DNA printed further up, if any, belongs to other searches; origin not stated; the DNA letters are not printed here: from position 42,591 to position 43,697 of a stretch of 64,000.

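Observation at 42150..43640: DEDD exonuclease-WYL fusion plus DUF458 (RNase H-like) two-gene unit flanked by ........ palindromic repeats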

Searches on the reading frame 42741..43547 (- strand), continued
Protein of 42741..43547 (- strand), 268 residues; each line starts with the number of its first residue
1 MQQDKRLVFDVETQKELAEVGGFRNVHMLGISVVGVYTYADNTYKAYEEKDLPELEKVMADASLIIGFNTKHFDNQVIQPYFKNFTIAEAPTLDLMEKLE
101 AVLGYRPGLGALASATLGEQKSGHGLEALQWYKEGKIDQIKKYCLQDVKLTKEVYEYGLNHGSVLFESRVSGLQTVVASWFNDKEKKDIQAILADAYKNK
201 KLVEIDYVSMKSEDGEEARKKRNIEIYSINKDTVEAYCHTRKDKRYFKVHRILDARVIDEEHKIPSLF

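Call 39: find_encoding_contigs(protein=P0089, flank=6000, max_places=2)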
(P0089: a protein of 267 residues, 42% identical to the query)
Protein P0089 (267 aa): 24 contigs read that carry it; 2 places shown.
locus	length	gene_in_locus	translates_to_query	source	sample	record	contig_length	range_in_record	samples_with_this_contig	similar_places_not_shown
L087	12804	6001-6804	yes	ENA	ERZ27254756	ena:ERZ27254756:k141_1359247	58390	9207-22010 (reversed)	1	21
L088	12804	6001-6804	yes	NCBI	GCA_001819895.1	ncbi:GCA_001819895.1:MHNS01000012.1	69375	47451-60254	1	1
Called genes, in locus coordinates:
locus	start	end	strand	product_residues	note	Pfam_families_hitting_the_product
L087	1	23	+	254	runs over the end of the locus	PF21694:DNA_pol3_delta_C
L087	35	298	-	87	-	PF01649:Ribosomal_S20p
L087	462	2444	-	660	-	PF00270:DEAD (weak), PF04851:ResIII, PF17757:UvrB_inter, PF27431:UvrB_3rd, PF00271:Helicase_C, PF12344:UvrB, PF02151:UVR (weak)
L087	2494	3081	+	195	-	PF01330:RuvA_N, PF00633:HHH (faint), PF14520:HHH_5, PF07499:RuvA_C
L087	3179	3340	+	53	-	-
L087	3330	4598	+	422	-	PF05496:RuvB_N, PF00004:AAA, PF07728:AAA_5 (faint), PF13173:AAA_14 (weak), PF16193:AAA_assoc_2, PF12002:MgsA_C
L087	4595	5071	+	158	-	PF00588:SpoU_methylase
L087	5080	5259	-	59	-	-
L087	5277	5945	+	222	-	PF01738:DLH (weak), PF12146:Hydrolase_4, PF00561:Abhydrolase_1, PF12697:Abhydrolase_6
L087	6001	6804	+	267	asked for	PF13482:RNase_H_2, PF10108:DNA_pol_B_exo2 (faint), PF13280:WYL (faint)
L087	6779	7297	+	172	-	PF04308:RNaseH_like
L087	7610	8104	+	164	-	PF03412:Peptidase_C39, PF13529:Peptidase_C39_2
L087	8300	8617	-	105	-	-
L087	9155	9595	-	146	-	PF17886:ArsA_HSP20 (faint), PF00011:HSP20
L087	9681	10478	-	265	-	PF13367:PrsW-protease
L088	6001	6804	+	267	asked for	PF13482:RNase_H_2, PF10108:DNA_pol_B_exo2 (faint), PF13280:WYL (faint)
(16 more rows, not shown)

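Call 40: find_encoding_contigs(protein=P0116, flank=6000, max_places=2)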
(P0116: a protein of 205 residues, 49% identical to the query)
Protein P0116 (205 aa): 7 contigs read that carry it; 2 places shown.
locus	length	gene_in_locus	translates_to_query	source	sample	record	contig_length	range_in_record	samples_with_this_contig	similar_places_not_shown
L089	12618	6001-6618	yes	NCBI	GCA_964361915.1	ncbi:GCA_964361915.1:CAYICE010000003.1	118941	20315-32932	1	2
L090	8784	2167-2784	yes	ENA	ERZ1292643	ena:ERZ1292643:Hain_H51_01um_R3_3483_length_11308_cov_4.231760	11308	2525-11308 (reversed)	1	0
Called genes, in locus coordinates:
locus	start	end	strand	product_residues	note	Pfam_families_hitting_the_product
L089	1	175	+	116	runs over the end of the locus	PF02675:AdoMet_dc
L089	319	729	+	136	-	PF02823:ATP-synt_DE_N, PF00936:BMC (faint), PF00401:ATP-synt_DE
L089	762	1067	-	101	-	-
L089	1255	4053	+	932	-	PF00005:ABC_tran (faint), PF02463:SMC_N (faint), PF03193:RsgA_GTPase (faint), PF13175:AAA_15 (faint), PF13191:AAA_16 (faint), PF13476:AAA_23 (faint), PF17760:UvrA_inter, PF17755:UvrA_DNA-bind, +5 more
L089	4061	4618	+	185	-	-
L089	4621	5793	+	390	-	PF13742:tRNA_anti_2, PF01336:tRNA_anti-codon (weak), PF02601:Exonuc_VII_L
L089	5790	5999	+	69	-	PF02609:Exonuc_VII_S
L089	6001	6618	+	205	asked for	PF13482:RNase_H_2 (weak)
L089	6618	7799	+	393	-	PF00266:Aminotran_5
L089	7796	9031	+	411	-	PF00089:Trypsin, PF10459:Peptidase_S46 (faint), PF13365:Trypsin_2, PF13180:PDZ_2, PF17820:PDZ_6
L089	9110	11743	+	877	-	PF02861:Clp_N, PF23569:NBD_SMAX1, PF00004:AAA, PF17871:AAA_lid_9, PF07724:AAA_2, PF00004:AAA, PF07728:AAA_5, PF10431:ClpB_D2-small, +10 more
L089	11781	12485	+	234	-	-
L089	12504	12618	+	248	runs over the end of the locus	PF13365:Trypsin_2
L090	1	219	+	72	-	?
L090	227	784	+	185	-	-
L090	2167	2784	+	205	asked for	PF13482:RNase_H_2 (weak)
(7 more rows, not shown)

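Call 48: search_protein_families(library=pfam, proteins=[L009:2264-3667:+, L028:3749-4249:+, L048:7790-9025:+, L001:3412-3999:+, L012:3123-4049:+, L008:4662-5087:+, L009:7275-8252:+, L062:6575-7432:+, L048:6612-7793:+, L010:4422-5672:+], max_evalue=0.001)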
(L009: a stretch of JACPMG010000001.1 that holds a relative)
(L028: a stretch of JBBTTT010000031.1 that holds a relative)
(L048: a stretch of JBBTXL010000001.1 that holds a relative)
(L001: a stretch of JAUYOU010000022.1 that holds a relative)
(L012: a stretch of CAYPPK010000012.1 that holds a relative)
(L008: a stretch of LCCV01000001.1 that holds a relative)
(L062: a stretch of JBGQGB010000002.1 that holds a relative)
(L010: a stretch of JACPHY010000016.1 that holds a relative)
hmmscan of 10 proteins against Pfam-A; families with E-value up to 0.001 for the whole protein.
L009:2264-3667:+ (467 aa): 12 families
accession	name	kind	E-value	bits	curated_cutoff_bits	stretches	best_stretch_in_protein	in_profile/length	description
PF02643.20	DUF192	-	1.4e-23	83.3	27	1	44-149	3-93/96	Uncharacterized ACR, COG1430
PF00326.27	Peptidase_S9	-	2.3e-19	70.2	22.6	1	264-464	6-211/213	Prolyl oligopeptidase family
PF12146.15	Hydrolase_4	-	1.5e-15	57.6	27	1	266-372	25-128/239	Serine aminopeptidase, S33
PF00561.26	Abhydrolase_1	-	1.3e-12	48.4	25.8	1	241-377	1-120/245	alpha/beta hydrolase fold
PF01738.24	DLH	-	2.5e-12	47.3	21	1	266-444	35-188/217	Dienelactone hydrolase family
PF07859.19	Abhydrolase_3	-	2.3e-09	37.8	25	1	309-444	54-208/210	alpha/beta hydrolase fold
PF20434.5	BD-FAE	-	1.5e-08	34.8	26.8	1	367-425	158-215/215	BD-FAE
PF12697.13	Abhydrolase_6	-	6.2e-08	34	26.3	1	247-388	5-122/217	Alpha/beta hydrolase family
PF02129.25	Peptidase_S15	-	4.2e-06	27.1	23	0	264-361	42-135/262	X-Pro dipeptidyl-peptidase (S15 family)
PF02230.22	Abhydrolase_2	-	8.9e-06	26.1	23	1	399-452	156-209/217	Phospholipase/Carboxylesterase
PF12740.14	PETase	-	7.2e-05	22.8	28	1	319-358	122-161/263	PET hydrolase-like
PF03583.20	LIP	-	0.00012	22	23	0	270-344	24-93/286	Secretory lipase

L028:3749-4249:+ (166 aa): 1 family
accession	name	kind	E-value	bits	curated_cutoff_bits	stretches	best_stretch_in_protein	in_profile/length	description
PF00588.24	SpoU_methylase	-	1.8e-30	106.4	29.7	1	5-160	2-142/142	SpoU rRNA Methylase family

L048:7790-9025:+ (411 aa): 6 families
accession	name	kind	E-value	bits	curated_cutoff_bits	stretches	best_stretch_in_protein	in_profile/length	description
PF13365.12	Trypsin_2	-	3e-36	125.7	27.6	1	131-272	1-144/144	Trypsin-like peptidase domain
PF00089.32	Trypsin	-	1.9e-19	70.8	20.6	1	129-294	21-218/220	Trypsin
PF13180.12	PDZ_2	-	9.9e-11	42.2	27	1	319-406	12-79/80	PDZ domain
PF17820.7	PDZ_6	-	3.1e-10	40.1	27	1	345-394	4-52/54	PDZ domain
PF10459.15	Peptidase_S46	-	1.3e-05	24.5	22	0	130-151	48-69/698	Peptidase S46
PF00595.29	PDZ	-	0.0001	23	23.2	1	346-394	32-80/81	PDZ domain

L001:3412-3999:+ (195 aa): 5 families
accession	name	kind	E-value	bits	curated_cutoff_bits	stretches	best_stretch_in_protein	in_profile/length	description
PF01330.27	RuvA_N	-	2.8e-17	63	23.6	1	2-63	1-61/61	RuvA N terminal domain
PF14520.12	HHH_5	-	1.2e-12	48.5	27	1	73-130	1-56/57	Helix-hairpin-helix domain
PF07499.19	RuvA_C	-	3.5e-08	34.2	24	1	153-194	5-47/47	RuvA, C-terminal domain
PF00633.29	HHH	-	0.0004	20.5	24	0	111-126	13-28/30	Helix-hairpin-helix motif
PF21176.3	RecR_HhH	-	0.00043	20.5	27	0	111-128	8-25/45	RecR, helix-hairpin-helix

L012:3123-4049:+ (308 aa): 1 family
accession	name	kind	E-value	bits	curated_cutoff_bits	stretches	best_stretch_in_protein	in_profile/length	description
PF02811.25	PHP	-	7.9e-11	43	26.4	1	6-108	1-71/164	PHP domain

L008:4662-5087:+ (141 aa): 2 families
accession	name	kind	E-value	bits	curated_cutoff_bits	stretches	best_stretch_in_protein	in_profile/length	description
PF07681.17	DoxX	-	2.6e-19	70.1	23.6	1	15-92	2-80/85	DoxX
PF07291.16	MauE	-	3.8e-06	27.7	27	1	12-91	2-83/128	Methylamine utilisation protein MauE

L009:7275-8252:+ (325 aa): 2 families
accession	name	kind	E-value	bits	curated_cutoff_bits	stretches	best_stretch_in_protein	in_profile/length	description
PF00932.25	LTD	-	7.9e-08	33.1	34.3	1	117-325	5-107/109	Lamin Tail Domain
PF01471.23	PG_binding_1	-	2.8e-07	31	23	1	32-83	2-51/57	Putative peptidoglycan binding domain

L062:6575-7432:+ (285 aa): 1 family
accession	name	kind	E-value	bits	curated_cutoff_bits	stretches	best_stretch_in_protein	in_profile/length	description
PF01790.23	LGT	-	4.2e-68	229.7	24.9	1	37-274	6-239/240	Prolipoprotein diacylglyceryl transferase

L048:6612-7793:+ (393 aa): 1 family
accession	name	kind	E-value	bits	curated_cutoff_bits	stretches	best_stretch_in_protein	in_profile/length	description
PF00266.25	Aminotran_5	-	1.3e-69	235.4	21.5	1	4-379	1-370/371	Aminotransferase class-V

L010:4422-5672:+ (416 aa): 3 families
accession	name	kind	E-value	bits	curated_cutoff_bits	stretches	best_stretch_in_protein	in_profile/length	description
PF02601.20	Exonuc_VII_L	-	1.5e-72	245.2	35.9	2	148-322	1-173/315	Exonuclease VII, large subunit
PF13742.12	tRNA_anti_2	-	2.8e-11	44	27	1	37-124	1-94/95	OB-fold nucleic acid binding domain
PF01336.31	tRNA_anti-codon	-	1.2e-05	25.6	27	1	57-126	3-74/75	OB-fold nucleic acid binding domain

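Call 51: search_protein_families(library=ncbifam, proteins=[window:42741-43547:-], max_evalue=0.001)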
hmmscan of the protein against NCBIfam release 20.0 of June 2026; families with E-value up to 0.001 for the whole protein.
window:42741-43547:- (268 aa): 0 families

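Call 52: search_protein_families(library=phrogs, proteins=[window:42741-43547:-], max_evalue=0.001)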
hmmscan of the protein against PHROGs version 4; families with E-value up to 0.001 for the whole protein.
window:42741-43547:- (268 aa): 4 families
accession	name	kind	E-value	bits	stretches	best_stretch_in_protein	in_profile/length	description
phrog_403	-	DNA, RNA and nucleotide metabolism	6.7e-14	52.5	1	2-160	63-248/321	DNA polymerase exonuclease subunit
phrog_6785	-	unknown function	1.3e-09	38.4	1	186-264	18-96/396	-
phrog_17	-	DNA, RNA and nucleotide metabolism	6.6e-07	28.6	1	2-156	668-822/1445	DNA polymerase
phrog_1252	-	DNA, RNA and nucleotide metabolism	4.8e-05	23.1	0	3-87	51-126/663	DNA polymerase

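Call 61: search_protein_families(library=pfam, proteins=[P0032, L005:11686-12318:+], max_evalue=0.001)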
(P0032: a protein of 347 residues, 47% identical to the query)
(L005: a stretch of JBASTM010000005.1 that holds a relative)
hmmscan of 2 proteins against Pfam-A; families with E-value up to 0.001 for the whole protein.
P0032 (347 aa): 2 families
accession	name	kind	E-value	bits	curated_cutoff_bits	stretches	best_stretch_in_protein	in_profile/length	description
PF13280.12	WYL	-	6.5e-06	26.5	21.8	1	266-330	5-69/70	WYL domain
PF13482.12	RNase_H_2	-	1.2e-05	25.8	22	1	128-231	50-163/165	RNase_H superfamily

L005:11686-12318:+ (210 aa): 1 family
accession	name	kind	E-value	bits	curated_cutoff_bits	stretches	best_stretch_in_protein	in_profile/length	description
PF03167.25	UDG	-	3.9e-37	127.9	24.3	1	29-165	1-127/141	Uracil DNA glycosylase superfamily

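Call 65: find_related_loci(query=A1, collection=viral_contigs, flank=5000)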
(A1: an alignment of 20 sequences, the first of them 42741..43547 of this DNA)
Query A1 (268 aa) in viral_contigs; peptide patterns used: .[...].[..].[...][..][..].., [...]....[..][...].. (x = any residue, [..] = any of these).
359 stretches matched a pattern; 62 encode a relative of the query (tblastn E <= 1e-3); 62 distinct loci.
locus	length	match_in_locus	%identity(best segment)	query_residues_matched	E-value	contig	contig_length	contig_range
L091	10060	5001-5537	35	1-180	5e-37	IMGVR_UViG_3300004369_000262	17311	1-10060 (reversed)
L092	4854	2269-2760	29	5-164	2e-12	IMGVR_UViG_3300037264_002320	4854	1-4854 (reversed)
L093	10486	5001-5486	25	15-174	4e-10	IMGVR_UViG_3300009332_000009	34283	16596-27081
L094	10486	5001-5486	25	15-174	4e-10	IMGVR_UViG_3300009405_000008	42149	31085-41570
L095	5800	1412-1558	43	111-156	1e-6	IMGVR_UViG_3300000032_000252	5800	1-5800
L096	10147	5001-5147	43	111-156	1e-6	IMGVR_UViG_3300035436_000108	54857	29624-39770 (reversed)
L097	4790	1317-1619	37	65-154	2e-6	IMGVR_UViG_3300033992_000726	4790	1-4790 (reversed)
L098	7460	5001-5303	36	65-154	5e-6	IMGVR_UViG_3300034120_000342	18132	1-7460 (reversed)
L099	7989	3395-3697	36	65-154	5e-6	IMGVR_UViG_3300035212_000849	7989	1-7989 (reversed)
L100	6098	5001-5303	36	65-154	5e-6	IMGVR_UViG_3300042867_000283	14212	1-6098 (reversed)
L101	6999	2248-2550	36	65-154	9e-6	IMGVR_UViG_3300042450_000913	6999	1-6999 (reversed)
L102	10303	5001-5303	36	65-154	1e-5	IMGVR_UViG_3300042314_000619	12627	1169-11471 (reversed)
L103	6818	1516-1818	36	65-154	1e-5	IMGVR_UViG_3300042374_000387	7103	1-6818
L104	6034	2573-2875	36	65-154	1e-5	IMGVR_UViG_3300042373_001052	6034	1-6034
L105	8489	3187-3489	35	65-154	2e-5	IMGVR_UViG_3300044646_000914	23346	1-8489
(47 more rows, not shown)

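Call 71: search_protein_representatives(alignment_id=A2)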
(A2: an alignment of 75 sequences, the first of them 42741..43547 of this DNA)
Query: 75 sequences, 271 profile positions. Proteins with E-value up to 0.001 (for the whole library): 4915; up to 1e-10: 2073; up to 1e-30: 496. The best 150 are listed.
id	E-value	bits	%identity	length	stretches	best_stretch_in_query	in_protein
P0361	2.6e-112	390.8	-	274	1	1-271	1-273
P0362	1.2e-103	362.4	-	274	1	1-269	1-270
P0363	7.0e-103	359.8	-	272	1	1-271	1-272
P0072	1.2e-100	352.6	-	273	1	4-269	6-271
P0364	6.4e-99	346.9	-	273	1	2-263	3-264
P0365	1.8e-98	345.3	-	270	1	4-262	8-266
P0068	5.8e-97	340.4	-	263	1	1-262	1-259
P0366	3.1e-93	328.2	-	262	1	3-262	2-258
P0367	1.9e-92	325.7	-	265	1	3-255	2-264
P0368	1.2e-91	322.9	-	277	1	3-268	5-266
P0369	4.9e-91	321.0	-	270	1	2-271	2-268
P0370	2.1e-89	315.7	-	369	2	2-203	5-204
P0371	5.9e-89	314.2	-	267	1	1-271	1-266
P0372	2.3e-87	308.9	-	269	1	4-270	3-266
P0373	5.9e-87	307.6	-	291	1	1-268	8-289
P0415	1.3e-57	211.4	-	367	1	4-179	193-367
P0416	1.3e-57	211.4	-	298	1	6-182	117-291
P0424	1.6e-55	204.5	-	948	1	2-179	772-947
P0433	1.4e-54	201.4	-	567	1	6-180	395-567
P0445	1.4e-53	198.2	-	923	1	4-181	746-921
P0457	3.9e-52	193.4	-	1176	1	5-179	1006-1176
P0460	5.0e-52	193.1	-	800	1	6-179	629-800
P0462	6.3e-52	192.7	-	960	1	2-179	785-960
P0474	1.8e-51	191.3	-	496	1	6-180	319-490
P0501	1.5e-49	185.0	-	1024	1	3-172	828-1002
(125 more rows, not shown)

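Call 72: search_protein_families(library=pfam, proteins=[P0424, P0445, P0457, P0460, P0433, P0474, P0415, P0416, P0370, P0501], max_evalue=0.001)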
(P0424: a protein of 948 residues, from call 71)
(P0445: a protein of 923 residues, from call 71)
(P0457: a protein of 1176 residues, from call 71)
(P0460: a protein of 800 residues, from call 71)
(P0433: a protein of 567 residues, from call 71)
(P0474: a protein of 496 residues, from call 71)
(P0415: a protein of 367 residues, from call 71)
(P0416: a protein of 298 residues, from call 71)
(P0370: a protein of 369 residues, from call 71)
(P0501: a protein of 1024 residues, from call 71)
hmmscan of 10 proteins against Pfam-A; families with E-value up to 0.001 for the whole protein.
P0424 (948 aa): 6 families
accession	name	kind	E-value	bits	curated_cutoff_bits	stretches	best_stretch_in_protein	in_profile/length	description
PF00270.35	DEAD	-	3.1e-32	112.1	26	1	67-241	2-165/167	DEAD/DEAH box helicase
PF09369.15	MZB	-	4.7e-18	66.1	24.2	1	644-723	1-80/80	MrfA Zn-binding domain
PF00271.37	Helicase_C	-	3.2e-17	63.2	23.5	1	287-385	12-110/110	Helicase conserved C-terminal domain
PF13482.12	RNase_H_2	-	5.3e-06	26.9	22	1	777-922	3-161/165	RNase_H superfamily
PF22590.2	Cas3-like_C_2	-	0.00046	20.9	27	1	308-385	24-105/106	CRISPR-associated nuclease/helicase Cas3, C-terminal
PF04851.21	ResIII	-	0.00055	20.3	22.5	0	63-202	2-138/164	Type III restriction enzyme, res subunit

P0445 (923 aa): 4 families
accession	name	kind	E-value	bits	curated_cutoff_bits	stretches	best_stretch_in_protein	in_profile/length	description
PF00270.35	DEAD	-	4.1e-26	92.1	26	1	34-208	2-164/167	DEAD/DEAH box helicase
PF09369.15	MZB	-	2.3e-21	76.7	24.2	1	616-695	1-80/80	MrfA Zn-binding domain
PF00271.37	Helicase_C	-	1.1e-11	45.4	23.5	1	257-357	13-109/110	Helicase conserved C-terminal domain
PF13482.12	RNase_H_2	-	1.4e-06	28.8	22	1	747-894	1-161/165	RNase_H superfamily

P0457 (1176 aa): 5 families
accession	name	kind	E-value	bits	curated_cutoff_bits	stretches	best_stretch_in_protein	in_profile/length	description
PF00270.35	DEAD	-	8.8e-29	100.8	26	1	60-231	3-161/167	DEAD/DEAH box helicase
PF09369.15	MZB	-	4.1e-18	66.3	24.2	1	647-726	1-80/80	MrfA Zn-binding domain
PF00271.37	Helicase_C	-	1.7e-14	54.5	23.5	1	278-385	5-110/110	Helicase conserved C-terminal domain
PF22982.3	WHD_HRQ1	-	3.7e-09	37.9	27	1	421-490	2-69/70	ATP-dependent helicase HRQ1, winged helix domain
PF10108.15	DNA_pol_B_exo2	-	3.4e-05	24.1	24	0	1090-1146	107-165/213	Predicted 3'-5' exonuclease related to the exonuclease domain of PolB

P0460 (800 aa): 7 families
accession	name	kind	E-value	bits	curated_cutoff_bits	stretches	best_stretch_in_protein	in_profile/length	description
PF09369.15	MZB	-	4.2e-22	79.1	24.2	1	480-559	1-80/80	MrfA Zn-binding domain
PF00271.37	Helicase_C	-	5.8e-13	49.5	23.5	1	113-219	6-110/110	Helicase conserved C-terminal domain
PF13482.12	RNase_H_2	-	9.1e-08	32.7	22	1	672-774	46-160/165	RNase_H superfamily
PF22982.3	WHD_HRQ1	-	1.5e-06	29.6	27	1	254-324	1-69/70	ATP-dependent helicase HRQ1, winged helix domain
PF01612.26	DNA_pol_A_exo1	-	0.00023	21.5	23.6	1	663-775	52-165/173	3'-5' exonuclease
PF00270.35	DEAD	-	0.00031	21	26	1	12-67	110-161/167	DEAD/DEAH box helicase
PF10108.15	DNA_pol_B_exo2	-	0.00056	20.1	24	0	714-776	107-171/213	Predicted 3'-5' exonuclease related to the exonuclease domain of PolB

P0433 (567 aa): 4 families
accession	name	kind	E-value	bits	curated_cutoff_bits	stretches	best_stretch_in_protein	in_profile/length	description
PF09369.15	MZB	-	1.2e-20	74.4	24.2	1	259-337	2-80/80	MrfA Zn-binding domain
PF13482.12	RNase_H_2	-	6.9e-09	36.3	22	1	431-540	47-160/165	RNase_H superfamily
PF22982.3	WHD_HRQ1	-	1.2e-06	29.9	27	1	32-101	2-69/70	ATP-dependent helicase HRQ1, winged helix domain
PF01612.26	DNA_pol_A_exo1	-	9e-05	22.8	23.6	1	451-541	78-165/173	3'-5' exonuclease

P0474 (496 aa): 2 families
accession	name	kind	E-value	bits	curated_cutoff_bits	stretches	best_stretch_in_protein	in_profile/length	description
PF09369.15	MZB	-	2e-23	83.3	24.2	1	120-199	1-80/80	MrfA Zn-binding domain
PF13482.12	RNase_H_2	-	1e-05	26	22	1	320-464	3-161/165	RNase_H superfamily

P0415 (367 aa): 4 families
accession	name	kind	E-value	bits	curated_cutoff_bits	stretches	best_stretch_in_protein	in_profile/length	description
PF09369.15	MZB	-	2.6e-25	89.4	24.2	1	7-86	1-80/80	MrfA Zn-binding domain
PF13482.12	RNase_H_2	-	1.2e-10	42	22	1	195-343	1-162/165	RNase_H superfamily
PF01612.26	DNA_pol_A_exo1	-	1.4e-07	31.9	23.6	1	190-343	18-166/173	3'-5' exonuclease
PF10108.15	DNA_pol_B_exo2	-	0.00061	20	24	0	280-337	106-165/213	Predicted 3'-5' exonuclease related to the exonuclease domain of PolB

P0416 (298 aa): 3 families
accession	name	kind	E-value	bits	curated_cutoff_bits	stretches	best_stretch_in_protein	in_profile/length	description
PF13482.12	RNase_H_2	-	2.8e-07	31.1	22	1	140-265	20-163/165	RNase_H superfamily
PF01612.26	DNA_pol_A_exo1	-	8.5e-05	22.9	23.6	1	173-264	78-166/173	3'-5' exonuclease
PF10108.15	DNA_pol_B_exo2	-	0.00096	19.3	24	0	206-259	110-166/213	Predicted 3'-5' exonuclease related to the exonuclease domain of PolB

P0370 (369 aa): 2 families
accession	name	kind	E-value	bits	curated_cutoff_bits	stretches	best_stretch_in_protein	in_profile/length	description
PF13482.12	RNase_H_2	-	2.4e-07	31.3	22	1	31-154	16-160/165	RNase_H superfamily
PF13280.12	WYL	-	5.7e-07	29.9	21.8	1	289-353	5-69/70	WYL domain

P0501 (1024 aa): 6 families
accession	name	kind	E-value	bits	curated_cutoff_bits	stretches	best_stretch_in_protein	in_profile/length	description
PF00270.35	DEAD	-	3.7e-29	102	26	1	59-234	2-164/167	DEAD/DEAH box helicase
PF09369.15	MZB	-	2.4e-20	73.5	24.2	1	647-726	1-80/80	MrfA Zn-binding domain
PF00271.37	Helicase_C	-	2.1e-15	57.4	23.5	1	279-385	4-108/110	Helicase conserved C-terminal domain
PF22982.3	WHD_HRQ1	-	1.2e-07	33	27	1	422-492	1-69/70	ATP-dependent helicase HRQ1, winged helix domain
PF10108.15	DNA_pol_B_exo2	-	4.8e-05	23.6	24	1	920-984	105-171/213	Predicted 3'-5' exonuclease related to the exonuclease domain of PolB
PF13482.12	RNase_H_2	-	0.00073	19.9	22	0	861-983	27-161/165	RNase_H superfamily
